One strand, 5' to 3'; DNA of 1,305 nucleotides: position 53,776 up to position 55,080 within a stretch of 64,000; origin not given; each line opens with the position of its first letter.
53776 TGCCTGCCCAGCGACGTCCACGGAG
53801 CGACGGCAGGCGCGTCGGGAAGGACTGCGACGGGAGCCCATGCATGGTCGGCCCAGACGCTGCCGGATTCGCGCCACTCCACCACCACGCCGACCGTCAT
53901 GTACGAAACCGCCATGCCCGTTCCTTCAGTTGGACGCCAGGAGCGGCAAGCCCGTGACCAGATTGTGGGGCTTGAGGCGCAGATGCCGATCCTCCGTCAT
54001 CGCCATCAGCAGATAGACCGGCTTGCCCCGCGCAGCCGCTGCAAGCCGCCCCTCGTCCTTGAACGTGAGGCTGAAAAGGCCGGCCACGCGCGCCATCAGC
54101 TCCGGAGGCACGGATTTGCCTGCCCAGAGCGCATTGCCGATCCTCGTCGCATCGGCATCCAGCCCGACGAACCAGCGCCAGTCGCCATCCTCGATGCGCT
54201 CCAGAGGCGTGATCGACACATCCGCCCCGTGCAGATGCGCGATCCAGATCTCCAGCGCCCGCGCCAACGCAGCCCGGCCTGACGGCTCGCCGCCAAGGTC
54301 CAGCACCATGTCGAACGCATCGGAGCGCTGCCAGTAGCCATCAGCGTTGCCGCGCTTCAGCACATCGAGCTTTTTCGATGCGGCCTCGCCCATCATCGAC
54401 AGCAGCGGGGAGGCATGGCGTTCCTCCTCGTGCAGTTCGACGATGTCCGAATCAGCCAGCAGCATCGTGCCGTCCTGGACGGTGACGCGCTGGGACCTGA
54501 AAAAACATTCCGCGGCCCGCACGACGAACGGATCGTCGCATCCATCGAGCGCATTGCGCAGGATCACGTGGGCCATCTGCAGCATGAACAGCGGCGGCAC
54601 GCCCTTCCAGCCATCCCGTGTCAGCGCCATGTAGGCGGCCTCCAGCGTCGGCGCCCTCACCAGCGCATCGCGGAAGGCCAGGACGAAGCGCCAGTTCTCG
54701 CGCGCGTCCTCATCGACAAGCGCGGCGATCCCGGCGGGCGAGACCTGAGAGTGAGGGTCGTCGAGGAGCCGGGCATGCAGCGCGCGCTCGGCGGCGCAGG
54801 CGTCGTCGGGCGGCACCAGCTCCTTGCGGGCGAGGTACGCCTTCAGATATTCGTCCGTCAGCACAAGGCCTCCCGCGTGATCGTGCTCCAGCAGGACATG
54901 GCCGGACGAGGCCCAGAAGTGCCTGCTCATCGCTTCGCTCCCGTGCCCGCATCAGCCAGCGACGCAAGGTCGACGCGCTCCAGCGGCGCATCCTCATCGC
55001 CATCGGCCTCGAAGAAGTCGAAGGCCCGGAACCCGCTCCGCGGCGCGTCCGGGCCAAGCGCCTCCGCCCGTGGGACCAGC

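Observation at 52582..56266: Five translationally coupled uncharacterised genes (degenerate BPL/LplA-like, two unknowns, DUF3305-like, DUF3306-like) heading the formate dehydrogenase gene array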

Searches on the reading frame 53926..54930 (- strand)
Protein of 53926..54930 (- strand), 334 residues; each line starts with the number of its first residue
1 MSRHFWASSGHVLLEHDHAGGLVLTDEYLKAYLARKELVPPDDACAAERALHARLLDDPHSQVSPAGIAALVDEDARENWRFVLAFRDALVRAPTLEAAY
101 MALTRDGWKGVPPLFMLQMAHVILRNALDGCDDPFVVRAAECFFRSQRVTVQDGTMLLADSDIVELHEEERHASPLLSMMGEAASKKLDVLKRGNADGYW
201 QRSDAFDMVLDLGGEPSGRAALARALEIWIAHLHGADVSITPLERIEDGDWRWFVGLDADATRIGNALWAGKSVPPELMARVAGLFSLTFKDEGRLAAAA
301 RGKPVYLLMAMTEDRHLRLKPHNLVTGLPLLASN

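Call 4: search_protein_families(library=pfam, proteins=[window:53926-54930:-], max_evalue=0.01)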
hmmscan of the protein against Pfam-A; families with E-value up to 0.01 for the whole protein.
window:53926-54930:- (334 aa): 1 family
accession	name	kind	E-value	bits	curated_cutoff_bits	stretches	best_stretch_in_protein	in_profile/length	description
PF19879.4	DUF6352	-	7.1e-69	232.9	25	1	4-290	3-286/290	Family of unknown function (DUF6352)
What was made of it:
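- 53926..54930 (-): g3: DUF6352 protein, with a confident model and no structural relative found in the PDB. Pfam E 7e-69 (call 4).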

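Call 5: search_protein_families(library=ncbifam, proteins=[window:53926-54930:-], max_evalue=0.01)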
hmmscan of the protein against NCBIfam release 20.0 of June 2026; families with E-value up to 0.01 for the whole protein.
window:53926-54930:- (334 aa): 0 families

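Call 12: search_dna_similar(query=window:53926-54930:-, collection=plasmids, mode=protein, max_rows=30)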
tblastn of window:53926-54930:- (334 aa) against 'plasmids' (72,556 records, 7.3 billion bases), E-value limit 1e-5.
Records with a match: 10; places in all: 10; records where one place covers at least 80% of the query: 10.
Best place of each record, by identity: <60% 10.
By first word of the organism name: Sinorhizobium 5; Bradyrhizobium 3; Methylobacterium 1; Microvirga 1.
By predicted mobility (MOB-suite, as given by PLSDB): non-mobilizable 8; conjugative 2.
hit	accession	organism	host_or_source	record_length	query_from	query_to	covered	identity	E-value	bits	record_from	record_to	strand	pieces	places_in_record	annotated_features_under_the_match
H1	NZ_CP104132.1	Sinorhizobium sp. K101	Phaseolus vulgaris,cell ...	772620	3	333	99%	54.1%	2e-108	354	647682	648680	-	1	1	DUF6352 family protein | DUF6505 family protein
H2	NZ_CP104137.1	Sinorhizobium sp. C101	Phaseolus vulgaris,cell ...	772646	3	333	99%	54.1%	2e-108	354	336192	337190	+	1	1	DUF6352 family protein | DUF6505 family protein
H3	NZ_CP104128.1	Sinorhizobium sp. M103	Phaseolus vulgaris,cell ...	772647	3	333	99%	54.1%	2e-108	354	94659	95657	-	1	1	DUF6352 family protein | DUF6505 family protein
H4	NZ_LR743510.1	Methylobacterium bullatum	-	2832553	5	331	98%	54.4%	1e-109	357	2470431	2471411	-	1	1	none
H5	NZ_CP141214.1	Sinorhizobium meliloti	alfalfa,Isolate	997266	3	333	99%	53.8%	2e-107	351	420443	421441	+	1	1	DUF6352 family protein | DUF6505 family protein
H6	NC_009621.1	Sinorhizobium medicae WSM419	-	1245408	3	333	99%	53.2%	9e-107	349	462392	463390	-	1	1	record has no annotation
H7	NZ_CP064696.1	Bradyrhizobium sp. 184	Acmispon strigosus,cell culture,root ...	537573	5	330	98%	50.5%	3e-98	324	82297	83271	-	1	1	DUF6352 family protein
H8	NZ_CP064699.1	Bradyrhizobium sp. 183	Acmispon strigosus,cell culture,root ...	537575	5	330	98%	50.5%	3e-98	324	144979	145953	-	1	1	DUF6352 family protein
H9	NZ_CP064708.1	Bradyrhizobium sp. 131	Acmispon strigosus,cell culture,root ...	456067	5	330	98%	50.2%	2e-97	322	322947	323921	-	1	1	DUF6352 family protein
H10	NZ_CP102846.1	Microvirga terrae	soil,soil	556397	3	328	98%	47.2%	2e-85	288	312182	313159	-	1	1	DUF6352 family protein | DUF6505 family protein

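Call 13: find_homologous_proteins(query=window:53926-54930:-)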
Query window:53926-54930:- (334 aa): 6790 proteins with E <= 0.001 among 8000 candidates; the best 120 are listed.
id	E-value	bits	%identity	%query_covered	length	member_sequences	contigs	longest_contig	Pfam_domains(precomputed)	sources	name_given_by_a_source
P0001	2.9e-221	751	100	100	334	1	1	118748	PF19879.5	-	-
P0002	1.1e-198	677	90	100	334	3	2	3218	PF19879.5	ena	-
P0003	4.5e-195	665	88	100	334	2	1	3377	PF19879.5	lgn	-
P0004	3.9e-194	662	87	100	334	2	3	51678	PF19879.5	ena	-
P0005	9.6e-190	648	85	100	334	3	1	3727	PF19879.5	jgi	jgi:hypothetical protein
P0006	1.4e-188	644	84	100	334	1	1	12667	PF19879.5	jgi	jgi:hypothetical protein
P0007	2.6e-188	643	85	100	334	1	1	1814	PF19879.5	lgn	-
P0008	6.7e-188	642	85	100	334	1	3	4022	PF19879.5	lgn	-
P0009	3.9e-185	633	82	100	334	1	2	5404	PF19879.5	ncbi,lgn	-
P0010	4.9e-185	632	83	100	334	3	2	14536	PF19879.5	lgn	-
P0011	8.6e-185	632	83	100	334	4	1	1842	PF19879.5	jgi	jgi:hypothetical protein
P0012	3.7e-183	626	82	100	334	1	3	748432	PF19879.5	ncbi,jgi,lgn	jgi:hypothetical protein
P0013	3.9e-183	626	83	100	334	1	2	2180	PF19879.5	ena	-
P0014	1.2e-182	625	82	100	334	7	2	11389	PF19879.5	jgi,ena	jgi:hypothetical protein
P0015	4.2e-182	623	82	100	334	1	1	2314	PF19879.5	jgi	jgi:hypothetical protein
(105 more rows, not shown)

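Call 14: get_annotated_region(hit=H5, flank=12000)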
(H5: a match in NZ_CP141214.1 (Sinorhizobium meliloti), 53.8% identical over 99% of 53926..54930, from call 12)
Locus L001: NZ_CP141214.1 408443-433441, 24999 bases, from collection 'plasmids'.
description: Sinorhizobium meliloti strain LMB1 plasmid pB, complete sequence
organism: Sinorhizobium meliloti (NCBI taxid 382)
taxonomy: Bacteria; Pseudomonadota; Alphaproteobacteria; Hyphomicrobiales; Rhizobiaceae; Sinorhizobium; Sinorhizobium meliloti
host: -; source: alfalfa,Isolate; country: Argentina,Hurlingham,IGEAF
typing (MOB-suite, as given by PLSDB): conjugative; relaxase MOBQ; mating-pair formation MPF_T
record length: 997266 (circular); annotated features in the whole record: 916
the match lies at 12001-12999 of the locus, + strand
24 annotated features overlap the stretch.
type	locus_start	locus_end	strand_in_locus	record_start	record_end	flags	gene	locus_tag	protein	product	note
CDS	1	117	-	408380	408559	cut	-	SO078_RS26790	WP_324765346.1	hypothetical protein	-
CDS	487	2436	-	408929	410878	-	-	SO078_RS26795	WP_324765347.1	molybdopterin biosynthesis protein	GO:0032324 - molybdopterin cofactor biosynthetic process [Evidence IEA]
CDS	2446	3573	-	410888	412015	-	-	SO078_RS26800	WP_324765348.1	molybdopterin-binding protein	-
CDS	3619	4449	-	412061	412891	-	-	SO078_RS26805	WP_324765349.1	extracellular solute-binding protein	-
CDS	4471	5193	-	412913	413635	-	-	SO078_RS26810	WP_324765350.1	ATP-binding cassette domain-containing protein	-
CDS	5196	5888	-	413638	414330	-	-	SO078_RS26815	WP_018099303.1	ABC transporter permease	GO:0055085 - transmembrane transport [Evidence IEA]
CDS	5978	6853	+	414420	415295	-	-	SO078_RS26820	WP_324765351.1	helix-turn-helix transcriptional regulator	-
CDS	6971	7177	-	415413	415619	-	-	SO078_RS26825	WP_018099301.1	DUF6494 family protein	-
CDS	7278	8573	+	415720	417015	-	-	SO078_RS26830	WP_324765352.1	hypothetical protein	-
CDS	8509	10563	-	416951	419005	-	-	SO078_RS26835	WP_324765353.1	4Fe-4S binding protein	-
CDS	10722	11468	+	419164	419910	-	-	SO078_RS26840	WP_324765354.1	biotin/lipoate--protein ligase family protein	GO:0036211 - protein modification process [Evidence IEA]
CDS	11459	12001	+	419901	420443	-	-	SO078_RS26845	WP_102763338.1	DUF6505 family protein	-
CDS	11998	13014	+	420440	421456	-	-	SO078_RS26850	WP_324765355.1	DUF6352 family protein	-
CDS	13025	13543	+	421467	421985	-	-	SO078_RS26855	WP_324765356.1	DUF3305 domain-containing protein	-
CDS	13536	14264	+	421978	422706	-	-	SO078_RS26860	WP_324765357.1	DUF3306 domain-containing protein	-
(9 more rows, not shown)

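Call 15: get_annotated_region(hit=H7, flank=12000)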
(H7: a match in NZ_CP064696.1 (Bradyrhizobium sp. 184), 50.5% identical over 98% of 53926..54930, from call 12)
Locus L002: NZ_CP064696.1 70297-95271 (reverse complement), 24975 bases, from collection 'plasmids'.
description: Bradyrhizobium sp. 184 plasmid p184_1, complete sequence
organism: Bradyrhizobium sp. 184 (NCBI taxid 2782653)
taxonomy: Bacteria; Pseudomonadota; Alphaproteobacteria; Hyphomicrobiales; Nitrobacteraceae; Bradyrhizobium; Bradyrhizobium sp. 184
host: -; source: Acmispon strigosus,cell culture,root nodule; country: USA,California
typing (MOB-suite, as given by PLSDB): non-mobilizable
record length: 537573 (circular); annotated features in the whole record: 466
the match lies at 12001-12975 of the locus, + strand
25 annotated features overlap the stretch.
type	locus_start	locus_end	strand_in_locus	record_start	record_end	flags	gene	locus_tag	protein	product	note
CDS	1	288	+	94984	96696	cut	-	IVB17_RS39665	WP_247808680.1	thiamine pyrophosphate-dependent enzyme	-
CDS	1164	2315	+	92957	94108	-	-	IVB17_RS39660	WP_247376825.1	OpgC domain-containing protein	-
CDS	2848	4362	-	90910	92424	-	-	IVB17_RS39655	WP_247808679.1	DUF2235 domain-containing protein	-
CDS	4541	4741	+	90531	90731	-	-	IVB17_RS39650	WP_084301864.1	hypothetical protein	-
CDS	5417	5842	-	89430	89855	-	-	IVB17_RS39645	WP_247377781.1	SgcJ/EcaC family oxidoreductase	-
CDS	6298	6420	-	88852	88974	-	-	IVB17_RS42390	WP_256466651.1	hypothetical protein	-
CDS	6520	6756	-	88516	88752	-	-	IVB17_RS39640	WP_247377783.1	hypothetical protein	-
CDS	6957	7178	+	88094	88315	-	-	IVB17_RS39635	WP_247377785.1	hypothetical protein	-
CDS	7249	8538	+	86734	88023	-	-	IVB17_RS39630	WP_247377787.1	c-type cytochrome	-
CDS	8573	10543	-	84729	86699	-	-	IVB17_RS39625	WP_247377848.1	4Fe-4S binding protein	-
CDS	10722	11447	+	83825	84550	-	-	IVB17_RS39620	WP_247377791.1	biotin/lipoate--protein ligase family protein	-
CDS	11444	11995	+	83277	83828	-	-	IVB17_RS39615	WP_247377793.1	DUF6505 family protein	-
CDS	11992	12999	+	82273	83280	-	-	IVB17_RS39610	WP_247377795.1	DUF6352 family protein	-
CDS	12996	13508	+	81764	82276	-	-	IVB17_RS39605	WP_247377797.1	DUF3305 domain-containing protein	-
CDS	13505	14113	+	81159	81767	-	-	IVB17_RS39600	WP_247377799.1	DUF3306 domain-containing protein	-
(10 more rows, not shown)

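Call 16: get_annotated_region(hit=H10, flank=12000)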
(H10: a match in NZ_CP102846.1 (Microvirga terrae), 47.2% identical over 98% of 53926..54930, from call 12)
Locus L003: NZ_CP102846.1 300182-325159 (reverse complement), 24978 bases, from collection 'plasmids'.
description: Microvirga terrae strain R24 plasmid pR24_1, complete sequence
organism: Microvirga terrae (NCBI taxid 2740529)
taxonomy: Bacteria; Pseudomonadota; Alphaproteobacteria; Hyphomicrobiales; Methylobacteriaceae; Microvirga; Microvirga terrae
host: -; source: soil,soil; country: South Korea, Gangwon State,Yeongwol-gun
typing (MOB-suite, as given by PLSDB): non-mobilizable
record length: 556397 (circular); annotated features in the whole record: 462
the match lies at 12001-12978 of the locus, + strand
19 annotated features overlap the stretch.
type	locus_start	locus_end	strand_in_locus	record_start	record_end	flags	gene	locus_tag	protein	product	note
CDS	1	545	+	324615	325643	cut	-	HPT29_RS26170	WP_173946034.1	substrate-binding domain-containing protein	-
CDS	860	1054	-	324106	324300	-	-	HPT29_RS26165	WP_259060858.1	DUF6494 family protein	-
CDS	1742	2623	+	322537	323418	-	-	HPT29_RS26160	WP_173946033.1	formate dehydrogenase accessory sulfurtransferase FdhD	-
CDS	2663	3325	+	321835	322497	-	mobA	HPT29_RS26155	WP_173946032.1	molybdenum cofactor guanylyltransferase MobA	GO:0006777 - Mo-molybdopterin cofactor biosynthetic process [Evidence IEA]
CDS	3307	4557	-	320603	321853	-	glp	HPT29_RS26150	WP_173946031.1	gephyrin-like molybdotransferase Glp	GO:0006777 - Mo-molybdopterin cofactor biosynthetic process [Evidence IEA]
CDS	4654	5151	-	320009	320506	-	mobB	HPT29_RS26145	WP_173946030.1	molybdopterin-guanine dinucleotide biosynthesis protein B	GO:0006777 - Mo-molybdopterin cofactor biosynthetic process [Evidence IEA]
CDS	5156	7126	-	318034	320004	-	-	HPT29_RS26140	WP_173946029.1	molybdopterin biosynthesis protein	GO:0032324 - molybdopterin cofactor biosynthetic process [Evidence IEA]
CDS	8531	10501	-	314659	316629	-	-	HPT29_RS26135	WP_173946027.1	4Fe-4S binding protein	-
CDS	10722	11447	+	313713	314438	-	-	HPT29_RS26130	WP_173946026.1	biotin/lipoate--protein ligase family protein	GO:0036211 - protein modification process [Evidence IEA]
CDS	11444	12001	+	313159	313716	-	-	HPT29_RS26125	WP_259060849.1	DUF6505 family protein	-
CDS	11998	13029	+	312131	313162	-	-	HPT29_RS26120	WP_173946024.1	DUF6352 family protein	-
CDS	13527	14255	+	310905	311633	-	-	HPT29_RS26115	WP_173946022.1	DUF3306 domain-containing protein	-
CDS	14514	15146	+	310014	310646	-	-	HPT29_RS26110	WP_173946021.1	molecular chaperone TorD family protein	-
CDS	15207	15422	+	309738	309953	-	-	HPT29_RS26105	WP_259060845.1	formate dehydrogenase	-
CDS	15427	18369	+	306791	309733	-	-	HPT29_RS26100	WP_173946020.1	formate dehydrogenase subunit alpha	-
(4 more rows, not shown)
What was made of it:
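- On FDH3-type periplasmic formate dehydrogenase operon (context): Homologues are annotated FDH3 beta and gamma (calls 14-16).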

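Call 19: search_solved_structures(query=window:53926-54930:-, max_evalue=10)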
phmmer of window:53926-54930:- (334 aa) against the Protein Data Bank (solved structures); distinct sequences matched with E-value up to 10: 0.

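Call 27: search_protein_representatives(protein=window:53926-54930:-)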
Query: 334 residues. Proteins with E-value up to 0.001 (for the whole library): 1094; up to 1e-10: 639; up to 1e-30: 180. The best 150 are listed.
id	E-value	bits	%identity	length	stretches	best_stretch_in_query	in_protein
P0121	3.6e-112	391.2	56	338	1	3-331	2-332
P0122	7.4e-98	344.2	51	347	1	2-330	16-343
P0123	6.5e-93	327.9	48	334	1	4-330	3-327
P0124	7.3e-90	317.9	50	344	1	1-330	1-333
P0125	9.3e-86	304.4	47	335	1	3-330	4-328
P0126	1.1e-82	294.3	45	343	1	2-332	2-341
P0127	1.4e-82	294.0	47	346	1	4-333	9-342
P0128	3.3e-79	282.8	48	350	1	4-331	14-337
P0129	4.0e-78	279.3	51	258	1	84-332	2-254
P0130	1.2e-75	271.2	45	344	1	4-331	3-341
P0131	2.5e-72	260.3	47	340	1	4-331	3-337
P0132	1.4e-71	257.8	42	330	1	4-331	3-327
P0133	3.9e-71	256.3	47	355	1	4-332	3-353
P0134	9.4e-71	255.1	43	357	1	5-331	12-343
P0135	1.1e-70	254.9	45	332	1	5-332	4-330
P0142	1.1e-66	241.7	57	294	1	3-214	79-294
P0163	4.5e-56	206.8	49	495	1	4-258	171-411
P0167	1.2e-54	202.2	46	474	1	2-265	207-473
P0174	8.7e-53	196.0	50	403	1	43-248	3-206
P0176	1.9e-52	194.9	42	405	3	154-332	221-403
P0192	8.8e-48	179.6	45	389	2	207-332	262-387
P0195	5.7e-47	176.9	44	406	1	6-331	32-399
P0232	1.3e-39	152.7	51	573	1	4-166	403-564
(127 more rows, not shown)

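Call 29: search_protein_families(library=pfam, proteins=[P0163, P0167, P0232, P0176, P0192, P0195, P0174, P0142], max_evalue=0.001)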
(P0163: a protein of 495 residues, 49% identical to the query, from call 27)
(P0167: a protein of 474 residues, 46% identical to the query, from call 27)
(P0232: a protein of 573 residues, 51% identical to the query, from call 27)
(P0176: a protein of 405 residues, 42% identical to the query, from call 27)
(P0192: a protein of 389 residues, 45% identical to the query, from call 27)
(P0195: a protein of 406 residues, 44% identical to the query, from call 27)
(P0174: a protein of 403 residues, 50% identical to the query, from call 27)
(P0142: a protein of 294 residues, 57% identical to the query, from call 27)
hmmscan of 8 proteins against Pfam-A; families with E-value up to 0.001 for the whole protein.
P0163 (495 aa): 11 families
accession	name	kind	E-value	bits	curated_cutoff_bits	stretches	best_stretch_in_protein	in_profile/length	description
PF19879.4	DUF6352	-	8.7e-73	245.8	25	1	170-416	2-259/290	Family of unknown function (DUF6352)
PF00037.32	Fer4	-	5.1e-10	39.2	21.1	2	2-23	2-23/24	4Fe-4S binding domain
PF12838.12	Fer4_7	-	3.2e-08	34.4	27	1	38-84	1-42/52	4Fe-4S dicluster domain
PF13187.11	Fer4_9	-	1.1e-06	28.9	27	1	7-54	1-52/52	4Fe-4S dicluster domain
PF13237.11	Fer4_10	-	2.2e-06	27.9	25.5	1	1-50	2-53/53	4Fe-4S dicluster domain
PF13484.11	Fer4_16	-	6.3e-06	27.3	30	0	38-67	1-31/66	4Fe-4S double cluster binding domain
PF14697.11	Fer4_21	-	8.5e-06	26.3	35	1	36-88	5-52/59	4Fe-4S dicluster domain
PF12797.12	Fer4_2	-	9.7e-06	25.7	24.5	1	1-20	3-22/22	4Fe-4S binding domain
PF13183.11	Fer4_8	-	0.00013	22.9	27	0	38-85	4-59/68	4Fe-4S dicluster domain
PF13534.11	Fer4_17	-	0.00014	22.8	22.2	0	38-84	1-50/61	4Fe-4S dicluster domain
PF25160.1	LdpA_Fe-S-bd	-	0.00014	22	27.6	1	14-56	9-45/49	LdpA Fe-S cluster-binding domain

P0167 (474 aa): 1 family
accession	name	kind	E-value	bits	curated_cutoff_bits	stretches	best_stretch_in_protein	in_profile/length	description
PF19879.4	DUF6352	-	3.8e-53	181.3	25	1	208-474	2-262/290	Family of unknown function (DUF6352)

P0232 (573 aa): 13 families
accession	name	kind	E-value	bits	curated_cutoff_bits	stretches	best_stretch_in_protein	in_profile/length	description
PF19879.4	DUF6352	-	5.2e-48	164.5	25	1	402-567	2-168/290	Family of unknown function (DUF6352)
PF12838.12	Fer4_7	-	1.8e-18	67.2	27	2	2-44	3-52/52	4Fe-4S dicluster domain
PF00037.32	Fer4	-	2.3e-17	62.5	21.1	3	233-255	1-23/24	4Fe-4S binding domain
PF13237.11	Fer4_10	-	1e-11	45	25.5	2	233-282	2-53/53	4Fe-4S dicluster domain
PF13484.11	Fer4_16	-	2.7e-11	44.5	30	0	270-299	1-31/66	4Fe-4S double cluster binding domain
PF12797.12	Fer4_2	-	3.5e-11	42.7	24.5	2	233-252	3-22/22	4Fe-4S binding domain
PF14697.11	Fer4_21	-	3.4e-10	40.3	35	2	2-46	9-58/59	4Fe-4S dicluster domain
PF13187.11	Fer4_9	-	1.1e-09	38.6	27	2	239-286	1-52/52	4Fe-4S dicluster domain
PF25160.1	LdpA_Fe-S-bd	-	1.4e-08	34.8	27.6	1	246-288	9-45/49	LdpA Fe-S cluster-binding domain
PF13183.11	Fer4_8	-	1.5e-07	32.3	27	0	270-317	4-59/68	4Fe-4S dicluster domain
PF12837.12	Fer4_6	-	2.3e-07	30.9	25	0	234-255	3-24/24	4Fe-4S binding domain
PF12800.12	Fer4_4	-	5.2e-05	23.7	24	0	270-283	3-16/17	4Fe-4S binding domain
PF13534.11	Fer4_17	-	0.00044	21.2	22.2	0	270-316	1-50/61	4Fe-4S dicluster domain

P0176 (405 aa): 1 family
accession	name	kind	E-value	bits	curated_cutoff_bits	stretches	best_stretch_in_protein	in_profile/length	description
PF19879.4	DUF6352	-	1.4e-51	176.1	25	2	247-358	173-283/290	Family of unknown function (DUF6352)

P0192 (389 aa): 1 family
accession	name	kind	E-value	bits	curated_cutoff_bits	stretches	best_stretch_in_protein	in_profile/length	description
PF19879.4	DUF6352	-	7.4e-40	137.7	25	2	269-344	210-285/290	Family of unknown function (DUF6352)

P0195 (406 aa): 1 family
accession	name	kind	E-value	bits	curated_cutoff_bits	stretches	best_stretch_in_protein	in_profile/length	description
PF19879.4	DUF6352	-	2.3e-41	142.7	25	2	32-235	5-189/290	Family of unknown function (DUF6352)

P0174 (403 aa): 2 families
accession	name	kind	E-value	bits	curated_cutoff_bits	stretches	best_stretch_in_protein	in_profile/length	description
PF19879.4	DUF6352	-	1.4e-35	123.6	25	1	3-206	42-244/290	Family of unknown function (DUF6352)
PF11749.13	DUF3305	-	1.8e-09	38.4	25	1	312-372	1-61/140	Protein of unknown function (DUF3305)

P0142 (294 aa): 1 family
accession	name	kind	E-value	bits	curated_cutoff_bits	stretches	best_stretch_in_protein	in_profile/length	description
PF19879.4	DUF6352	-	5.6e-39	134.8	25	1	80-291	3-207/290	Family of unknown function (DUF6352)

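Call 30: find_related_loci(query=A2, collection=genome_contigs, flank=10000)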
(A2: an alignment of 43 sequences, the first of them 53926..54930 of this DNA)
Query A2 (334 aa) in genome_contigs; peptide patterns used: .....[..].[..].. (x = any residue, [..] = any of these).
600 stretches matched a pattern (row limit reached: there are more); 591 encode a relative of the query (tblastn E <= 1e-3); the best 80 are kept; 80 distinct loci.
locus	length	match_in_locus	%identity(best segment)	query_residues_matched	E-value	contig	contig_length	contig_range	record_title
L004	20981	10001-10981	59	3-330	1e-124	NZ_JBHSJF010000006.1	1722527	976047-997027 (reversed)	Flaviflagellibacter deserti strain CGMCC 1.16444 velvet_auto_105_6, whole genome shotgun sequence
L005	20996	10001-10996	56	3-330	1e-123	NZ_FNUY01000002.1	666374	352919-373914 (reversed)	Bosea lathyri strain DSM 26656, whole genome shotgun sequence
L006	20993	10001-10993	56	4-330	1e-122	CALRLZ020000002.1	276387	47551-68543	MAG: Archangium gephyra isolate JJ-GEL11-19-1-m1-bin234 genome assembly, contig: JJ-OR15-03-C12, whole genome shotgun se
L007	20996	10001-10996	56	3-330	8e-122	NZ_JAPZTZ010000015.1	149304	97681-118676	MAG: Phreatobacter sp. isolate LE19-251.1J c_000000003455, whole genome shotgun sequence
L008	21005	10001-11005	55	4-334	5e-122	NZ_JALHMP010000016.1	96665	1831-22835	MAG: Phreatobacter sp. isolate Bin_33_7 c_000000001386, whole genome shotgun sequence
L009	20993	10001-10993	56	4-330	1e-121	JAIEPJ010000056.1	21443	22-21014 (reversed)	MAG: Phreatobacter sp. isolate co.spades.DASTOOL.2.5kb_003 c_000000437713, whole genome shotgun sequence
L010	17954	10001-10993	57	4-330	8e-122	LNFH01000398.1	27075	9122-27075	MAG: Rhizobiales bacterium Ga0077556 Ga0077556_1328.1, whole genome shotgun sequence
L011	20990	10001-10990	57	1-330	1e-121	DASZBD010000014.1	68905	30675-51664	MAG TPA_asm: Microvirga sp. isolate SMAG_U6406 k141_10816, whole genome shotgun sequence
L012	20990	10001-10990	56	5-330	1e-121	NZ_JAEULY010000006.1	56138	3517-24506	MAG: Phreatobacter sp. isolate new MAG-133 k141_2171437, whole genome shotgun sequence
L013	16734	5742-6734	57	4-334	5e-118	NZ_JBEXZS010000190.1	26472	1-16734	Methylobacterium sp. EM32 NODE_406_length_26472_cov_45.731, whole genome shotgun sequence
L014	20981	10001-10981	55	4-330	2e-117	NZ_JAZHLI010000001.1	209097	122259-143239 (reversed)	Aurantimonas sp. A2-1-M11 Scaffold1, whole genome shotgun sequence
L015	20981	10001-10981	56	5-331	3e-116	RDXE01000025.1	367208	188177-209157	MAG: Alphaproteobacteria bacterium isolate PH2015_14S_64_13 PH2015_14S_scaffold_1, whole genome shotgun sequence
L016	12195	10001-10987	55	4-332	3e-116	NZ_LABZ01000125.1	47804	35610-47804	Methylobacterium tarhaniae strain DSM 25844 contig_125, whole genome shotgun sequence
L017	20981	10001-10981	56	3-330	3e-116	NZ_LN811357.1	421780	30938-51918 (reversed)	Microvirga massiliensis strain JC119, whole genome shotgun sequence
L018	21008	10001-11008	53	3-334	1e-115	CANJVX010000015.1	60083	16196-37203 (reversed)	MAG: Beijerinckiaceae bacterium isolate RH-23may17-767 genome assembly, contig: RH-23may17-C3546, whole genome shotgun s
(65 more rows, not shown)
